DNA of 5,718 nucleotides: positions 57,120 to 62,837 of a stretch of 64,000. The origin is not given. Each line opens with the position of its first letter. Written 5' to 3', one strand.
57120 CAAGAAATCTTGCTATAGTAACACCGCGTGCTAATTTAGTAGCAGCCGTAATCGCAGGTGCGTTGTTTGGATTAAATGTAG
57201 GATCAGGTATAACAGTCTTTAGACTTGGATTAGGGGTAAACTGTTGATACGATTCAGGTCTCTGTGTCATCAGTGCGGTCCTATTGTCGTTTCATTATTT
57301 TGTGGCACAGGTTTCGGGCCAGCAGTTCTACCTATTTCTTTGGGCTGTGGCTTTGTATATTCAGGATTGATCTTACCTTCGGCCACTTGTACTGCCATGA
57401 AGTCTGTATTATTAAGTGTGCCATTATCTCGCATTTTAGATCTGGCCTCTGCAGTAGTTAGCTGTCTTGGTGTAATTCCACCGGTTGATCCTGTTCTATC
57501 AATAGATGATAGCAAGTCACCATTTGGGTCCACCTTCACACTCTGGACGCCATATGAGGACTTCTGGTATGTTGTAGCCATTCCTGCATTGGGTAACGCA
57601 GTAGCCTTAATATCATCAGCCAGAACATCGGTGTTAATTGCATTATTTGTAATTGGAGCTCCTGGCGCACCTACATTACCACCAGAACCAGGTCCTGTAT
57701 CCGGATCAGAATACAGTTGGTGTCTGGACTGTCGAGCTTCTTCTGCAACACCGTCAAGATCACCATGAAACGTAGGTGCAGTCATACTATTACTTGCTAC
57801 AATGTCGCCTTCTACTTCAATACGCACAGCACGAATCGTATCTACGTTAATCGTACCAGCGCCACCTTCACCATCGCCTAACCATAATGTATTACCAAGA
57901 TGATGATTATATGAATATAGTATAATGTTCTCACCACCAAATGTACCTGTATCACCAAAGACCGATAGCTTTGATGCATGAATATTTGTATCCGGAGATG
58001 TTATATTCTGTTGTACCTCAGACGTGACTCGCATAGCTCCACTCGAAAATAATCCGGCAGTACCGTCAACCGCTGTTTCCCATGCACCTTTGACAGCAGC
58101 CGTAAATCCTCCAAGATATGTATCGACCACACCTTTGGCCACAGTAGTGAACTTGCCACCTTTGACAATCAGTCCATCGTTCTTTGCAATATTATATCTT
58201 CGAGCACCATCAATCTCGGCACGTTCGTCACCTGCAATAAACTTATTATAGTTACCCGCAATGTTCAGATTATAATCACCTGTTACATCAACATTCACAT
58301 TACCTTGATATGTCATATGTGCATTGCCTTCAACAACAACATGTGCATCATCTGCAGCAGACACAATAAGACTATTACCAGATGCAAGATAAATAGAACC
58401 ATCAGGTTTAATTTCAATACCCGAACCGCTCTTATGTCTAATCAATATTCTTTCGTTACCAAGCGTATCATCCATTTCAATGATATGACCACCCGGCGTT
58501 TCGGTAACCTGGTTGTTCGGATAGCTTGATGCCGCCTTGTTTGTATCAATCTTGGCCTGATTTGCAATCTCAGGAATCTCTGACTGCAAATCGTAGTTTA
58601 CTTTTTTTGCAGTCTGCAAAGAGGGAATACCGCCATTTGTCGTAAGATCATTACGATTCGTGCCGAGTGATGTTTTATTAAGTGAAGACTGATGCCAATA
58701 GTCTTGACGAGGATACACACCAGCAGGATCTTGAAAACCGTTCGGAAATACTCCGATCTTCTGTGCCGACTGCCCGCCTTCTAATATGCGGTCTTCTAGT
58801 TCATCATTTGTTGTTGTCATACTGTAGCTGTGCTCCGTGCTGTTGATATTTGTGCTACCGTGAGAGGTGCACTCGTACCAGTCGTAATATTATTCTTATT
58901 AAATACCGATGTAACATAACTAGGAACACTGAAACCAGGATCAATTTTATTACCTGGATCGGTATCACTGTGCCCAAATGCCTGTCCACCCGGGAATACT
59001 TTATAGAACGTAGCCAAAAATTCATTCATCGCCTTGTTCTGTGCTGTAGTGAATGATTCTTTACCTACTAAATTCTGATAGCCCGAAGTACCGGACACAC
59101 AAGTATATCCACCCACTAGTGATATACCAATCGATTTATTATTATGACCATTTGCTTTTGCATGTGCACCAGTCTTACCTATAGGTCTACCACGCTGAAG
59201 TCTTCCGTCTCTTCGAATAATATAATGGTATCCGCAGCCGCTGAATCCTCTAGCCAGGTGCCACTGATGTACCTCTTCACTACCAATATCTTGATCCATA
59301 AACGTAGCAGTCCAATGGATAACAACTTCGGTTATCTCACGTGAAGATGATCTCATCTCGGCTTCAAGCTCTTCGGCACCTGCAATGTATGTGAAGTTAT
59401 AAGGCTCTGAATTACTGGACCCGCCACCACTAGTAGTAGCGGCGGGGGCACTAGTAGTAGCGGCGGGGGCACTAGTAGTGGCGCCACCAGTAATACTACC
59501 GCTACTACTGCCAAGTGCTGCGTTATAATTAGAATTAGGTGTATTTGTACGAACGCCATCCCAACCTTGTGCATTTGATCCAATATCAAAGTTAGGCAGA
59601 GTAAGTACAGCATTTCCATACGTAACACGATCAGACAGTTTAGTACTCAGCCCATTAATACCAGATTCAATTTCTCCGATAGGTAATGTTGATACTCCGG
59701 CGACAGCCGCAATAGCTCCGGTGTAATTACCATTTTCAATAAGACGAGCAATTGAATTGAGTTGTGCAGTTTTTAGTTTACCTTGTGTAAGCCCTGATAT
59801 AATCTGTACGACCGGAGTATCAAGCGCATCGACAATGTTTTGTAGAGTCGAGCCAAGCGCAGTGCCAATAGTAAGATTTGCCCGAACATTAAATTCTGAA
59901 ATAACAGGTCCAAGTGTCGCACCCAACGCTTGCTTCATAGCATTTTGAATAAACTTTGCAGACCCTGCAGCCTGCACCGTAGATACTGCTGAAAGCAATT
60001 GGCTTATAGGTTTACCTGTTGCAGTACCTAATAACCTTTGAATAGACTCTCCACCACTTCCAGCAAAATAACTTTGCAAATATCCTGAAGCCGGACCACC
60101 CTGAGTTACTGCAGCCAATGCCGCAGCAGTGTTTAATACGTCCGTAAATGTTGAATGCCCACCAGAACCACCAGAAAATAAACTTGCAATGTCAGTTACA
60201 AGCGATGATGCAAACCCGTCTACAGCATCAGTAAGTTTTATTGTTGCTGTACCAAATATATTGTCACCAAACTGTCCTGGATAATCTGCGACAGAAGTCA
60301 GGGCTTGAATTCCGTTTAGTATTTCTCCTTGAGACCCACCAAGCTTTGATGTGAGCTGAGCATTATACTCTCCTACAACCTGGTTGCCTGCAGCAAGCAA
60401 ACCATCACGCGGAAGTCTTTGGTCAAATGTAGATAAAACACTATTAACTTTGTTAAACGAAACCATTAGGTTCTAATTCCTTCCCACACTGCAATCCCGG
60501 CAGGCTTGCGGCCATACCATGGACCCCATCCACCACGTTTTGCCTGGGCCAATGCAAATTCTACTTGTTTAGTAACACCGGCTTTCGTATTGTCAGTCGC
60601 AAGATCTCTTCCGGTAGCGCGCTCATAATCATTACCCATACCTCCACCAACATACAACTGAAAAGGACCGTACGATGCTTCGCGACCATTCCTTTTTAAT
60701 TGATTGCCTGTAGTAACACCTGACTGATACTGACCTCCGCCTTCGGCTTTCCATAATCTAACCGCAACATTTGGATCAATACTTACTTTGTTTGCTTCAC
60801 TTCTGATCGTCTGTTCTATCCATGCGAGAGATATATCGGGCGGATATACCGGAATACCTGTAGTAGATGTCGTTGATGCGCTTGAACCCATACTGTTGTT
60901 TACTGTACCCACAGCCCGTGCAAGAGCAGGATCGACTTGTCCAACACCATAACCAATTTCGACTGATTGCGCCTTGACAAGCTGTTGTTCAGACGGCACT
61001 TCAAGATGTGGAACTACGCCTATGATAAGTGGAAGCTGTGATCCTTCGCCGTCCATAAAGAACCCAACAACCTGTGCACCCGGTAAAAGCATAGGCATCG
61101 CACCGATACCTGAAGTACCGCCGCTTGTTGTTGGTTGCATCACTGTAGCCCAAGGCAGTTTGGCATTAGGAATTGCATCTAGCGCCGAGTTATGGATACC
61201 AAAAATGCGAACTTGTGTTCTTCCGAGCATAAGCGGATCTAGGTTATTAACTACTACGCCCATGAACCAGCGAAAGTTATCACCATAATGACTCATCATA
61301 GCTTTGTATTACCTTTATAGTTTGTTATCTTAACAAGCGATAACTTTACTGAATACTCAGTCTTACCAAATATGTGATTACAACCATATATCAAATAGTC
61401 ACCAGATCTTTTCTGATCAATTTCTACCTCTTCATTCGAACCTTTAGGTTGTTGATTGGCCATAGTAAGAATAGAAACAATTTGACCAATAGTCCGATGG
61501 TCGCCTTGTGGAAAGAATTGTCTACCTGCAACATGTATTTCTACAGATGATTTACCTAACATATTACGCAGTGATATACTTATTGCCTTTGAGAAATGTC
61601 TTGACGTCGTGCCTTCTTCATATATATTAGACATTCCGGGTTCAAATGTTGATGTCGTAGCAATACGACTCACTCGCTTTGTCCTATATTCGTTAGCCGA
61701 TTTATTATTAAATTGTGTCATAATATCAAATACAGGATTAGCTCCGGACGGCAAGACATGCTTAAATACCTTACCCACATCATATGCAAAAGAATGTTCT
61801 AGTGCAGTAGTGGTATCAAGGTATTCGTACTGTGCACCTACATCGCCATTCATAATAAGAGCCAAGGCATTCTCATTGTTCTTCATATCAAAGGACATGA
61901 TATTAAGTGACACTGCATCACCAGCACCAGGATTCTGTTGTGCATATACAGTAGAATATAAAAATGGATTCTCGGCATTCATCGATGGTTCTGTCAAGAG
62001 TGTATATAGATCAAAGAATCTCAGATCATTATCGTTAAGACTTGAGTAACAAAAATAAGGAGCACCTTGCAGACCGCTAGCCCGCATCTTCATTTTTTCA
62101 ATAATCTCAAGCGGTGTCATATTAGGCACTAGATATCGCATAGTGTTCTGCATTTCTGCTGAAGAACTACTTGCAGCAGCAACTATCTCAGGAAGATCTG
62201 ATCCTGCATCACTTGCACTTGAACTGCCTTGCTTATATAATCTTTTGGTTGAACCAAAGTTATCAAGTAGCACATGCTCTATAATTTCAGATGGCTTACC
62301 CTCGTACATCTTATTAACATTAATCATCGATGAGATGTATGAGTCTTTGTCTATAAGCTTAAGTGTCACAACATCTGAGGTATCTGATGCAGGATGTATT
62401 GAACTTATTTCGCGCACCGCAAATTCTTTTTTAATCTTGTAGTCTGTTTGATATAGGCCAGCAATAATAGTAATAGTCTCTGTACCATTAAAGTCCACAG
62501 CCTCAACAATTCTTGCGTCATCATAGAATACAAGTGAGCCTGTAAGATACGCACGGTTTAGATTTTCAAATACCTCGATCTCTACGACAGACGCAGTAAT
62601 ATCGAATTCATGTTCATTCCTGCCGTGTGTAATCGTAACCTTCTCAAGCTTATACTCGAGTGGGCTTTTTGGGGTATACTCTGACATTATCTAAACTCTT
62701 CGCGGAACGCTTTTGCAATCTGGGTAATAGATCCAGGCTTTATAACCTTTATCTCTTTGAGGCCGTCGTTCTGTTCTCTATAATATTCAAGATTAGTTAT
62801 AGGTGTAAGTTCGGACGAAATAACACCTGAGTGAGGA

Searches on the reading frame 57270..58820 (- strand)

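Call 86: search_protein_families(library=phrogs, proteins=[window:57270-58820:-], max_evalue=0.00001)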
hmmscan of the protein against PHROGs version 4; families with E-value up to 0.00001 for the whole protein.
window:57270-58820:- (516 aa): 2 families
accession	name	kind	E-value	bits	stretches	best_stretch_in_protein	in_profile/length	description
phrog_430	-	tail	5.2e-28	98.9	1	94-279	328-518/868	baseplate hub subunit and tail lysozyme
phrog_27932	-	tail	8.6e-19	68.2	1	79-275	509-715/855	baseplate hub subunit and tail lysozyme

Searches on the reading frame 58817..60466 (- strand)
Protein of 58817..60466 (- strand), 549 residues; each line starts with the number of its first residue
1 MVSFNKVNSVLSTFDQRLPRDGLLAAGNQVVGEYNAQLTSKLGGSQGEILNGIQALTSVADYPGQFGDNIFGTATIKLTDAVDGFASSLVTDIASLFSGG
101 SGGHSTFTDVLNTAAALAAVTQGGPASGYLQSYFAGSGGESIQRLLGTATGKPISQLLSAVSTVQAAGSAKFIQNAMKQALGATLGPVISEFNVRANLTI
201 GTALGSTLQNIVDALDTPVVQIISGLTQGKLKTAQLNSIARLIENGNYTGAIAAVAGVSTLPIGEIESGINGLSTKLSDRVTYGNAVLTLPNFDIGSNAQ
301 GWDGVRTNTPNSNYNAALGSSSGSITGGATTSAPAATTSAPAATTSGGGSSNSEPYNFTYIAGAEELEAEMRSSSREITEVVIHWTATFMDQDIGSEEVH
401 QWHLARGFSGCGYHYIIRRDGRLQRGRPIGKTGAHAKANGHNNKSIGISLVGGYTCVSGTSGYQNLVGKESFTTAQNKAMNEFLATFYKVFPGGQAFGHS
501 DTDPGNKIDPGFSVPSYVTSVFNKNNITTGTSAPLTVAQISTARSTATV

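Call 86: search_protein_families(library=phrogs, proteins=[window:58817-60466:-], max_evalue=0.00001)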
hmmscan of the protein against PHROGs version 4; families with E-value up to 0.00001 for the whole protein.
window:58817-60466:- (549 aa): 3 families
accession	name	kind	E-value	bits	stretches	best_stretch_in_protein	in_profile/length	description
phrog_822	-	lysis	5.1e-36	125.4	1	372-526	18-161/215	amidase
phrog_1493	-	lysis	1.5e-15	58.3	1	375-516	31-157/394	endolysin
phrog_35436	-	lysis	3.6e-12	47.1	1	374-455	15-92/266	amidase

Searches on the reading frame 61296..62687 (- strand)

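Call 86: search_protein_families(library=phrogs, proteins=[window:61296-62687:-], max_evalue=0.00001)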
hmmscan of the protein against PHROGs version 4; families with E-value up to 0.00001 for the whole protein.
window:61296-62687:- (463 aa): 1 family
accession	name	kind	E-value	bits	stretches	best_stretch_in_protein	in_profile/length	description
phrog_350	-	tail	5.9e-44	151.7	1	7-453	8-425/436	tail protein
